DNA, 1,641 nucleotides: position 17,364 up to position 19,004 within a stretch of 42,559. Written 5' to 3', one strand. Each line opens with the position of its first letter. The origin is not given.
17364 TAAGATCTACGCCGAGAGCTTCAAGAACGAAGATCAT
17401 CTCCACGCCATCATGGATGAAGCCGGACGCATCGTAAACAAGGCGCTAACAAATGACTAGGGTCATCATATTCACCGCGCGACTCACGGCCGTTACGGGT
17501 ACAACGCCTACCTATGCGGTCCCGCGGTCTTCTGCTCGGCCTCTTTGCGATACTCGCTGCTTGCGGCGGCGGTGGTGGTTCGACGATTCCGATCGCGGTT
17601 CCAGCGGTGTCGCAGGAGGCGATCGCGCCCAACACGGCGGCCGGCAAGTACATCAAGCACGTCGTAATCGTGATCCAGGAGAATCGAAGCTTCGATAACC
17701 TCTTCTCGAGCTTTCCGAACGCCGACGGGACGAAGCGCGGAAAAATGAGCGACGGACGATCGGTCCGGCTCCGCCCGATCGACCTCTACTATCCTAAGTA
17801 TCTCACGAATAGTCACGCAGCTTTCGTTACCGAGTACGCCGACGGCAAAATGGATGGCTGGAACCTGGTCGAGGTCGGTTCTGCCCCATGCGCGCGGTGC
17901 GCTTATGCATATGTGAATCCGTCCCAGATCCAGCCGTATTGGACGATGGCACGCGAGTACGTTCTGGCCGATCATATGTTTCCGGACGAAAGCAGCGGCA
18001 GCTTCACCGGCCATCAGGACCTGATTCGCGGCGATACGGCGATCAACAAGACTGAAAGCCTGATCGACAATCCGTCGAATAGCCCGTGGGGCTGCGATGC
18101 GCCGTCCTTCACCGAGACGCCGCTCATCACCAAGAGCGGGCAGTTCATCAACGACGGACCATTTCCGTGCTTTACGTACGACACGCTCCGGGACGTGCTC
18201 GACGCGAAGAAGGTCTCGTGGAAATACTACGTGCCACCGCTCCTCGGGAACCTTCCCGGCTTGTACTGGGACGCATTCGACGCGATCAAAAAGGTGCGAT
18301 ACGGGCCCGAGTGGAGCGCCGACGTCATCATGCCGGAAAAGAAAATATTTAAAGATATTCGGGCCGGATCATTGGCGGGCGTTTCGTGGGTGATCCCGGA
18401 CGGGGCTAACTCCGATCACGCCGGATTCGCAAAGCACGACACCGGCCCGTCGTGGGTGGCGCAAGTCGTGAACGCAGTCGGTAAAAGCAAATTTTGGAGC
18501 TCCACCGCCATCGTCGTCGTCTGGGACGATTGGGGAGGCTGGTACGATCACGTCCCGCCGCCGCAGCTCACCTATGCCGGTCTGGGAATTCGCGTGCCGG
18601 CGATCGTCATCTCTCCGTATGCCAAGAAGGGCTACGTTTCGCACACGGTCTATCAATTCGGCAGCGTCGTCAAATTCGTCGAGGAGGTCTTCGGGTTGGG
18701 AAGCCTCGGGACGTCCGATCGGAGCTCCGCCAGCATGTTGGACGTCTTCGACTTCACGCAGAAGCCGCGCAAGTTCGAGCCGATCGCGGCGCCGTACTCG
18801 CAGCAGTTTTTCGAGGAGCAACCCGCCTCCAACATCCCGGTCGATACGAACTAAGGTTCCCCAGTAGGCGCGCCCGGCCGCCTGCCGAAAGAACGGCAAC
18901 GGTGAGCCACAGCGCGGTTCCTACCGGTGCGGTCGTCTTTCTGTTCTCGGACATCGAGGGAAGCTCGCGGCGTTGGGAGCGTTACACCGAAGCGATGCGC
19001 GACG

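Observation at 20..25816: Three PLC/AcpA-type phosphoesterase lipoproteins interleaved with four copies of an unnamed ~329-aa lipoprotein family: candidate envelope module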

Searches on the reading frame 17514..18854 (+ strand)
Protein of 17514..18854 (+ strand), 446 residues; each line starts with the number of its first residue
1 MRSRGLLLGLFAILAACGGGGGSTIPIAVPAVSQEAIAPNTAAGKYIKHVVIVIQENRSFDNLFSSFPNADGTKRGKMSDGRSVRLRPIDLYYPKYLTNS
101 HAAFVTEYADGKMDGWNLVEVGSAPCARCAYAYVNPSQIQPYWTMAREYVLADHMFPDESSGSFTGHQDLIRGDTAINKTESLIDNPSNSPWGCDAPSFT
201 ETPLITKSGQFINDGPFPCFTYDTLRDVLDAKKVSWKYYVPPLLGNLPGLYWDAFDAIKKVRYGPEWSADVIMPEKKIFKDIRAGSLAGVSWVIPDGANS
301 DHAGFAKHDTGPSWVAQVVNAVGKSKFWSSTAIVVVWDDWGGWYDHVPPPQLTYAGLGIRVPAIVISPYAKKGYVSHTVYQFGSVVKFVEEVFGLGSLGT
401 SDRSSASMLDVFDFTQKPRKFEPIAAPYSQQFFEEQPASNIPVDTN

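Call 10: search_protein_families(library=pfam, proteins=[window:17514-18854:+], max_evalue=0.1)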
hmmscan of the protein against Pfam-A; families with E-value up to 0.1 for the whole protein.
window:17514-18854:+ (446 aa): 1 family
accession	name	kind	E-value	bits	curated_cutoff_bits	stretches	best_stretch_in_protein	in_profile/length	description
PF04185.19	Phosphoesterase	-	4.4e-52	177.9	23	1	47-395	1-355/356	Phosphoesterase family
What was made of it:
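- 17514..18854 (+): PLC2: PF04185 phosphoesterase lipoprotein, downstream of glgP-pgm. Pfam E 4.4e-52 (call 10).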

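Call 24: find_homologous_proteins(query=window:17514-18854:+)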
Query window:17514-18854:+ (446 aa): 7986 proteins with E <= 0.001 among 8000 candidates; the best 120 are listed.
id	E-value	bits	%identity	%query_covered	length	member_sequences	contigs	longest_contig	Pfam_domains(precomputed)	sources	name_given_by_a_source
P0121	2.8e-277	938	89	100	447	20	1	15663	PF04185.20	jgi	jgi:phospholipase C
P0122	5.7e-268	907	85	100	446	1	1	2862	PF04185.20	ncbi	-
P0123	8.0e-264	894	87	100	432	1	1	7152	PF04185.20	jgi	jgi:phospholipase C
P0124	7.5e-246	834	79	99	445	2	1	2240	PF04185.20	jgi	jgi:phospholipase C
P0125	1.3e-215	735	71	100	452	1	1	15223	PF04185.20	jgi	jgi:phospholipase C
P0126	4.4e-207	707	68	100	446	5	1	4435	PF04185.20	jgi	jgi:phospholipase C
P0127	1.1e-206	705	69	94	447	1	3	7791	PF04185.20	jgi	jgi:phospholipase C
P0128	1.2e-202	692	67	100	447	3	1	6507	PF04185.20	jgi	jgi:phospholipase C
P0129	1.8e-202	691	65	96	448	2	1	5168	PF04185.20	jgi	-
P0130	7.7e-197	673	66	99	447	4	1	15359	PF04185.20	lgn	-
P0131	1.0e-194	666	62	100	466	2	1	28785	PF04185.20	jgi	jgi:phospholipase C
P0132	4.9e-194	664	65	97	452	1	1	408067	PF04185.20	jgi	jgi:phospholipase C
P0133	8.5e-193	660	70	90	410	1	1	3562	PF04185.20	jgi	jgi:phospholipase C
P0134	9.0e-193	659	62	100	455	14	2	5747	PF04185.20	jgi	jgi:phospholipase C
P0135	1.0e-191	656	62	100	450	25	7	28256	PF04185.20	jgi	jgi:phospholipase C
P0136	1.4e-191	656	64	96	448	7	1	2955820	PF04185.20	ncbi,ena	-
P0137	1.7e-190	652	63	99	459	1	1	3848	PF04185.20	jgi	jgi:phospholipase C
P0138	1.1e-189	649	68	91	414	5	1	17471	PF04185.20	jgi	jgi:phospholipase C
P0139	1.2e-189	649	62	98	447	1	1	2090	PF04185.20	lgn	-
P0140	1.7e-189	649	67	91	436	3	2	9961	PF04185.20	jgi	jgi:phospholipase C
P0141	1.4e-188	646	63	99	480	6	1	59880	PF04185.20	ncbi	ncbi:MAG: alkaline phosphatase family protein [Candidatus Cybelea sp.]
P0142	1.5e-188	646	64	94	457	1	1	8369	PF04185.20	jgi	jgi:phospholipase C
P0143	1.6e-188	645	63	96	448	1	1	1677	PF04185.20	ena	-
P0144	3.5e-188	644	63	100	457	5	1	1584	PF04185.20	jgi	jgi:phospholipase C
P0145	3.7e-188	644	60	99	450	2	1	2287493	PF04185.20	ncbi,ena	-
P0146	7.4e-188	643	60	100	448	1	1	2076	PF04185.20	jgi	jgi:phospholipase C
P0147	2.9e-187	641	65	94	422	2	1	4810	PF04185.20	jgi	jgi:phospholipase C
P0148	6.3e-187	640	61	100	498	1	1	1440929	PF04185.20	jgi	jgi:phospholipase C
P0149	9.1e-187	640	61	100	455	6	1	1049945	PF04185.20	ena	-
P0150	1.6e-186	639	62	100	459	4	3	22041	PF04185.20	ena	-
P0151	2.6e-186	638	64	96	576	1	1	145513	PF04185.20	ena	-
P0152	9.6e-186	636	60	100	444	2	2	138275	PF04185.20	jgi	jgi:phospholipase C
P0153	3.1e-185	635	62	100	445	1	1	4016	PF04185.20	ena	-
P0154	6.2e-185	634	61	100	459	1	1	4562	PF04185.20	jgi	jgi:phospholipase C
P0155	1.6e-184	632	65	91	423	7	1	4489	PF04185.20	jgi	jgi:phospholipase C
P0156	1.5e-183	629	61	98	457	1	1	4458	PF04185.20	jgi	jgi:phospholipase C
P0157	1.9e-183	629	62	99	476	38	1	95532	PF04185.20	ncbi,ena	-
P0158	2.8e-183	628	61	97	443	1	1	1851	PF04185.20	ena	-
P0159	2.9e-183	628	65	91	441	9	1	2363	PF04185.20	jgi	jgi:phospholipase C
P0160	6.8e-183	627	61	98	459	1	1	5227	PF04185.20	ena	-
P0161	6.9e-183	627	60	100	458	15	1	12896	PF04185.20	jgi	jgi:phospholipase C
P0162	1.5e-182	626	62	98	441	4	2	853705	PF04185.20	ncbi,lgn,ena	-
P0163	4.2e-182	624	59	99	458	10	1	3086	PF04185.20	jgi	-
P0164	6.7e-181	620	62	96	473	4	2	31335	PF04185.20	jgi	jgi:phospholipase C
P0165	1.3e-180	619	59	100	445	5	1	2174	PF04185.20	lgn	-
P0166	1.2e-179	616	61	98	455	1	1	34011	PF04185.20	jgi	jgi:phospholipase C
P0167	5.5e-179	614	61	95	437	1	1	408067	PF04185.20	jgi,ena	jgi:phospholipase C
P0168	7.3e-179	614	60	100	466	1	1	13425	PF04185.20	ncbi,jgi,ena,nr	ncbi:MAG TPA: alkaline phosphatase family protein [Candidatus Acidoferrales bacterium]|nr:alkaline p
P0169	1.3e-178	613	60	98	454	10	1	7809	PF04185.20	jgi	jgi:phospholipase C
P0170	1.5e-178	613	62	95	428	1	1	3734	PF04185.20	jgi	jgi:phospholipase C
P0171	2.4e-178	612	61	98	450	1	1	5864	PF04185.20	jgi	jgi:phospholipase C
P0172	9.1e-178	610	62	92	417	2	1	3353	PF04185.20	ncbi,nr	ncbi:MAG TPA: alkaline phosphatase family protein [Candidatus Tumulicola sp.]|nr:alkaline phosphatas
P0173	2.0e-177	609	59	100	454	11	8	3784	PF04185.20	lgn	-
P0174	3.4e-177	608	64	91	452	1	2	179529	PF04185.20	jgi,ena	jgi:phospholipase C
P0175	4.5e-177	608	59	99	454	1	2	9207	PF04185.20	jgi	jgi:phospholipase C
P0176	2.8e-176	605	59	99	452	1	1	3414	PF04185.20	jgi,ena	-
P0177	3.1e-176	605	62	95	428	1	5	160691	PF04185.20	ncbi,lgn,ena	-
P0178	3.9e-176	605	62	94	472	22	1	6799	PF04185.20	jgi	jgi:phospholipase C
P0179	6.8e-176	604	61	95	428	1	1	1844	PF04185.20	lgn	-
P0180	2.4e-175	602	60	99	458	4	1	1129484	PF04185.20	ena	-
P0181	2.8e-175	602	59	97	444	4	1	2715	PF04185.20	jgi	jgi:phospholipase C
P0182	3.2e-175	602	63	93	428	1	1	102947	PF04185.20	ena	-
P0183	2.1e-174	599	61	96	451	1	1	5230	PF04185.20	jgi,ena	-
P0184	4.3e-174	598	58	99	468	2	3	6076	PF04185.20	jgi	jgi:phospholipase C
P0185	4.9e-174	598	60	100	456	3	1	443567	PF04185.20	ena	-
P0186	1.0e-173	597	59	98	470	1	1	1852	PF04185.20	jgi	jgi:phospholipase C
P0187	1.5e-173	596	59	100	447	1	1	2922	PF04185.20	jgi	jgi:phospholipase C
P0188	2.9e-173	595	61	95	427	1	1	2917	PF04185.20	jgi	jgi:phospholipase C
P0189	6.8e-173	594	64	90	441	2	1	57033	PF04185.20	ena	-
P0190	1.1e-172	593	59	96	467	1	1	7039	PF04185.20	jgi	jgi:phospholipase C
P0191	2.2e-172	592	61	95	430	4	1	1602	PF04185.20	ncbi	ncbi:MAG TPA: alkaline phosphatase family protein [Candidatus Cybelea sp.]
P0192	2.8e-172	592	62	90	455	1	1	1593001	PF04185.20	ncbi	-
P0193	7.2e-172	591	68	83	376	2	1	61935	PF04185.20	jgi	jgi:phospholipase C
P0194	1.4e-171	590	61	93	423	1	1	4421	PF04185.20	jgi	jgi:phospholipase C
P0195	2.3e-169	582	59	95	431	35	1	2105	PF04185.20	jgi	jgi:phospholipase C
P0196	3.2e-169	582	59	97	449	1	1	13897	PF04185.20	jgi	jgi:phospholipase C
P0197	5.1e-169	581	61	95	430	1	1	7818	PF04185.20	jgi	jgi:phospholipase C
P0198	7.4e-169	581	58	100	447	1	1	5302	PF04185.20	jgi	jgi:phospholipase C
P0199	2.2e-168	579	59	100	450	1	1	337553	PF04185.20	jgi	jgi:phospholipase C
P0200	2.3e-168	579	59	95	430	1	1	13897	PF04185.20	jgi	jgi:phospholipase C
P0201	2.5e-168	579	59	100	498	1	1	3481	PF04185.20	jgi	jgi:phospholipase C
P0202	2.6e-168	579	60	95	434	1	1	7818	PF04185.20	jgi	jgi:phospholipase C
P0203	3.7e-168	578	57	99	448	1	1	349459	PF04185.20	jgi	jgi:phospholipase C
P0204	4.4e-168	578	59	94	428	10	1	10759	PF04185.20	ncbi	ncbi:MAG: alkaline phosphatase family protein [Candidatus Cybelea sp.]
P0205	1.4e-167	576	59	91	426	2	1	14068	PF04185.20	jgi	jgi:phospholipase C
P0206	2.3e-167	576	60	93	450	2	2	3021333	PF04185.20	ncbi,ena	-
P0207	3.0e-167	575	62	87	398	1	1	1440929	PF04185.20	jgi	jgi:phospholipase C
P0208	3.7e-167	575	58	100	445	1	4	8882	PF04185.20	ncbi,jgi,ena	ncbi:MAG TPA: alkaline phosphatase family protein [Candidatus Tumulicola sp.]|jgi:phospholipase C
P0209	6.5e-167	574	57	96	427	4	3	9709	PF04185.20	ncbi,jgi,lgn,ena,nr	ncbi:MAG TPA: alkaline phosphatase family protein [Candidatus Dormibacteraeota bacterium]|nr:alkalin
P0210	1.5e-166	573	59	93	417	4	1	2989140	PF04185.20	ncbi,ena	-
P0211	3.8e-166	572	58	93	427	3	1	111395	PF04185.20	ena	-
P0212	5.2e-166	571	58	97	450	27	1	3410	PF04185.20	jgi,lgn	jgi:phospholipase C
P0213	5.8e-166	571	60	92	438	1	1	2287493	PF04185.20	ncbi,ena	-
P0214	1.6e-165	570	61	89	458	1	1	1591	PF04185.20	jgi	jgi:phospholipase C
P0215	1.7e-165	570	58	95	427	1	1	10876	PF04185.20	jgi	jgi:phospholipase C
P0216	1.9e-165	569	60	92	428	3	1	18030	PF04185.20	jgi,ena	jgi:phospholipase C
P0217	4.2e-165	568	60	90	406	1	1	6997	PF04185.20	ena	-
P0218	6.3e-165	568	58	99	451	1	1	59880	PF04185.20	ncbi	ncbi:MAG: alkaline phosphatase family protein [Candidatus Cybelea sp.]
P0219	1.3e-164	567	60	93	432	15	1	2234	PF04185.20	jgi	jgi:phospholipase C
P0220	1.4e-164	567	57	100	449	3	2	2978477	PF04185.20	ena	-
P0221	1.8e-164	566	59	98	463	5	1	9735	PF04185.20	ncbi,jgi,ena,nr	ncbi:MAG: hypothetical protein JO350_03950 [Candidatus Eremiobacteraeota bacterium]|nr:hypothetical 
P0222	1.8e-164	566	58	100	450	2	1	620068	PF04185.20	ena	-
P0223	2.4e-164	566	59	97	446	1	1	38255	PF04185.20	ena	-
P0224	4.4e-164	565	58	97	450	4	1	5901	PF04185.20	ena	-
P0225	1.2e-163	563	60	90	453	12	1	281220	PF04185.20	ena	-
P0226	1.4e-163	563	58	99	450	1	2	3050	PF04185.20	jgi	jgi:phospholipase C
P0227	2.1e-163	563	61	89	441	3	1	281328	PF04185.20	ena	-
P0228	2.6e-163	562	58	99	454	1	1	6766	PF04185.20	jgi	jgi:phospholipase C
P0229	4.9e-163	561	57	99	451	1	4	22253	PF04185.20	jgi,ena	jgi:phospholipase C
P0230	8.2e-163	561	58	93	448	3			PF04185.20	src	-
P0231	1.6e-162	560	57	99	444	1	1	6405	PF04185.20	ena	-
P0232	1.6e-162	560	59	95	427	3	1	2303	PF04185.20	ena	-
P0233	1.9e-162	560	56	99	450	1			PF04185.20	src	-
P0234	2.0e-162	559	57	99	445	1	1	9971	PF04185.20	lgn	-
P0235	2.2e-162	559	58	99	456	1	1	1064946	PF04185.20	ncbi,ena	-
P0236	2.7e-162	559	57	99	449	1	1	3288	PF04185.20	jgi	jgi:phospholipase C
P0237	3.4e-162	559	58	97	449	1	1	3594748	PF04185.20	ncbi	-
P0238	5.0e-162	558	56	100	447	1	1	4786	PF04185.20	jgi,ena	-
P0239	6.7e-162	558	57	98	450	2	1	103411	PF04185.20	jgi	jgi:phospholipase C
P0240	1.8e-161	556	58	97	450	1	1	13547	PF04185.20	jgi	jgi:phospholipase C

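Call 27: find_related_loci(query=A2, collection=metagenome_contigs, flank=10000)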
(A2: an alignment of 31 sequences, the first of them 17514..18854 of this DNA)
Query A2 (446 aa) in metagenome_contigs; peptide patterns used: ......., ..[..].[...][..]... (x = any residue, [..] = any of these).
600 stretches matched a pattern (row limit reached: there are more); 594 encode a relative of the query (tblastn E <= 1e-3); the best 80 are kept; 80 distinct loci.
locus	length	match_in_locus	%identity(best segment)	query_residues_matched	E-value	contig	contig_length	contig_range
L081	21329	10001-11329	61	13-446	1e-180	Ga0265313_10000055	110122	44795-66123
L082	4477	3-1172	64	65-446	1e-174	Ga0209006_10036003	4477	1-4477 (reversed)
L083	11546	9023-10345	58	6-446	2e-168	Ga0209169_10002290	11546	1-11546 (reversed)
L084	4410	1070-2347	57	14-446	1e-166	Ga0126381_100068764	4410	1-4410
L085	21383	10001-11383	53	9-445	3e-149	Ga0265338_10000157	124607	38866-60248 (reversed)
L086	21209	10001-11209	55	44-444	2e-146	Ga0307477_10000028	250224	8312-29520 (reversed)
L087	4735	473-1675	56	44-444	2e-148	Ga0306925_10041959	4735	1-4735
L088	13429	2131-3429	56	10-445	4e-152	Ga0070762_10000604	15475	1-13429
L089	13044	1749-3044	53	31-446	1e-144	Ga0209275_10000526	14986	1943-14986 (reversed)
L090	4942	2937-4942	52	2-424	5e-145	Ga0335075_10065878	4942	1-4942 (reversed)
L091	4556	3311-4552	52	2-416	6e-144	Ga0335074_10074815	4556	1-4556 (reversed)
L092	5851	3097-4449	48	3-446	9e-142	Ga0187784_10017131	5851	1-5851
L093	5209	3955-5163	53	44-444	1e-141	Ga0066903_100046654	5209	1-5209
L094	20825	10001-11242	53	45-446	2e-138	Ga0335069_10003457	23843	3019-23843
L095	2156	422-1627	53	47-444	3e-148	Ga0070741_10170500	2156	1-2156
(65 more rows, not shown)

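Call 30: search_protein_families(library=ncbifam, proteins=[window:17514-18854:+], max_evalue=0.01)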
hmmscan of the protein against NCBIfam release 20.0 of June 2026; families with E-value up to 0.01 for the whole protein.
window:17514-18854:+ (446 aa): 2 families
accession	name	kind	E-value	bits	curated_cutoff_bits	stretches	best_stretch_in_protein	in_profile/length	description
TIGR03397.1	acid_phos_Burk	subfamily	1.3e-47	163.1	362.75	3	270-399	327-456/483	acid phosphatase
TIGR03396.1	PC_PLC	equivalog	1.5e-34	119.5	580.25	2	34-351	29-349/688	phosphocholine-specific phospholipase C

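Call 31: search_solved_structures(query=window:17514-18854:+, max_evalue=0.001, show_alignments=2)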
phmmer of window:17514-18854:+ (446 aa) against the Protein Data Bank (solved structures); distinct sequences matched with E-value up to 0.001: 6.
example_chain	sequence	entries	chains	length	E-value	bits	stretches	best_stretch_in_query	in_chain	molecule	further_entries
2d1g_A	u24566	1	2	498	2.4e-30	109.1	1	278-427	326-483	acid phosphatase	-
8yk5_A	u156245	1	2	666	7.3e-23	84.4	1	278-438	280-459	phospholipase C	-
9gy2_A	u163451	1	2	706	3.8e-20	75.4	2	278-351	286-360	phospholipase C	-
8k3g_A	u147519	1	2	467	1.8e-15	60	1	45-376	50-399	Phospholipase C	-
9gye_A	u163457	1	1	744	3.7e-15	59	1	355-402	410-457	phospholipase C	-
8hav_A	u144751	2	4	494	4.2e-09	39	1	296-377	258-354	Non-specific phospholipase C4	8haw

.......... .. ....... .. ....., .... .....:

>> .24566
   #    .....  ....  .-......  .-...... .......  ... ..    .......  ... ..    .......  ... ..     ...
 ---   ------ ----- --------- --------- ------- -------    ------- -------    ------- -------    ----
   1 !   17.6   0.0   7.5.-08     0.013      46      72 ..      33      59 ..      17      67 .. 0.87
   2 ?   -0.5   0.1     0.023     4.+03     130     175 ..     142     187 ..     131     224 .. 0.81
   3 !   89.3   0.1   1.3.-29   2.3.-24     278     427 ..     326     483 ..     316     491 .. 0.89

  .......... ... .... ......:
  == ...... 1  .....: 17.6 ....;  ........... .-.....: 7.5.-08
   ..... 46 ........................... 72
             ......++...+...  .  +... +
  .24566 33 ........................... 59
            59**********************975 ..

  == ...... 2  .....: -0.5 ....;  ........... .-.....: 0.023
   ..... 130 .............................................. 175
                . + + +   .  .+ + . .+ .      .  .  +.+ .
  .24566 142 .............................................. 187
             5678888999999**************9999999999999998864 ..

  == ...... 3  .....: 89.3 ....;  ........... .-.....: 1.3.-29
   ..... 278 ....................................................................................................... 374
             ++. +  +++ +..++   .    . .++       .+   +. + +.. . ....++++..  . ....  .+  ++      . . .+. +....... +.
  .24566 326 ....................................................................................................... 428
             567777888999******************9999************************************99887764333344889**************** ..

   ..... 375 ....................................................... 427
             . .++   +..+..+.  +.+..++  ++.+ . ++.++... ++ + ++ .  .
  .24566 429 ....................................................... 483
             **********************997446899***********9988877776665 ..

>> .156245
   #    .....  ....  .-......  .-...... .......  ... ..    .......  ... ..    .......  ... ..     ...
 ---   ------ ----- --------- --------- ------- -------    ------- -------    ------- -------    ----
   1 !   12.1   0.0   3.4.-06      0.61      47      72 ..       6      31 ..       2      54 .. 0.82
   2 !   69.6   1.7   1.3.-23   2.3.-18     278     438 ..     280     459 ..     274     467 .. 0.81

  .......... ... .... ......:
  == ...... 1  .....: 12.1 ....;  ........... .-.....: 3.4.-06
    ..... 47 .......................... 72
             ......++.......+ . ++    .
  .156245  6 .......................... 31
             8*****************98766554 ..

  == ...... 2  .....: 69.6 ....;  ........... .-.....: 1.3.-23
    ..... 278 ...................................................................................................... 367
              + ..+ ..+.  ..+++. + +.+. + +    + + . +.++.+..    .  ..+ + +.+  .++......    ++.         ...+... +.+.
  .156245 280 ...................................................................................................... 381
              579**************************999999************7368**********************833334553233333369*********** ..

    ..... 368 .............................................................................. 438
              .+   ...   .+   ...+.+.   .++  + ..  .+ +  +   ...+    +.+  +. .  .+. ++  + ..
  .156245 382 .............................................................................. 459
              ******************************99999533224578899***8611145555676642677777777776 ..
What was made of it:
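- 17514..18854 (+): Nearest solved structure is AcpA 2d1g, E 2.4e-30 (call 31).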
